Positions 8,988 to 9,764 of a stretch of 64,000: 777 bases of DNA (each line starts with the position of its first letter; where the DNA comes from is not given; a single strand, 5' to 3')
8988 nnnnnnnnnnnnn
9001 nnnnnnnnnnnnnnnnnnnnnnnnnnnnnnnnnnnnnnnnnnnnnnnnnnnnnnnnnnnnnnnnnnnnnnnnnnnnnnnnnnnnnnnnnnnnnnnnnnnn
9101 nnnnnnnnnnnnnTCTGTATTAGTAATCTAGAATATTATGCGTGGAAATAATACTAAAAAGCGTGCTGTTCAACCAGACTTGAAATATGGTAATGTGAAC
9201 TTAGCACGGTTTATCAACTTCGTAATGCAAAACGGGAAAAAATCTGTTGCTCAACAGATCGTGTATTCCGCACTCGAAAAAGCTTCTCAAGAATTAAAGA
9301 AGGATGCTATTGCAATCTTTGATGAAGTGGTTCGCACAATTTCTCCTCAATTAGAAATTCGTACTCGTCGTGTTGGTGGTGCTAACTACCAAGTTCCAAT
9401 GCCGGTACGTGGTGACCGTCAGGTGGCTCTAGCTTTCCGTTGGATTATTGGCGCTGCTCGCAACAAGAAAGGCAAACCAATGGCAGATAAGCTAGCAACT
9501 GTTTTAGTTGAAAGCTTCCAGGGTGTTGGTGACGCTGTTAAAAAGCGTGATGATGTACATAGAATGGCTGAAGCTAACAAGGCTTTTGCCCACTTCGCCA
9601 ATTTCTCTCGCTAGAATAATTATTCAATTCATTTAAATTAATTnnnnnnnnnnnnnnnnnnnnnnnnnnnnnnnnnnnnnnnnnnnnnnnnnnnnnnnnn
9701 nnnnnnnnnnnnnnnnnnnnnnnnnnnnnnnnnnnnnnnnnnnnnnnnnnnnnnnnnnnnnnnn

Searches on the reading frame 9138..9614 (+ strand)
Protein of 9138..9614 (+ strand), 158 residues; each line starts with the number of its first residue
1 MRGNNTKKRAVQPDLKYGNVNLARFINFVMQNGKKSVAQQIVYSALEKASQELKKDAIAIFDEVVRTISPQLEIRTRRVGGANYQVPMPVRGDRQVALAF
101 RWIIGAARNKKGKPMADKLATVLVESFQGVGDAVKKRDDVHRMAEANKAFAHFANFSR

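Call 8: search_protein_families(library=pfam, proteins=[window:9138-9614:+], max_evalue=0.01)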
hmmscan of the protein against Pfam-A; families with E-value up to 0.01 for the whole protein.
window:9138-9614:+ (158 aa): 1 family
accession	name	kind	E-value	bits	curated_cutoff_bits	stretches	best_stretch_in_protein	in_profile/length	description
PF00177.27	Ribosomal_S7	-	5.2e-53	179.1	24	1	2-148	2-148/148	Ribosomal protein S7p/S5e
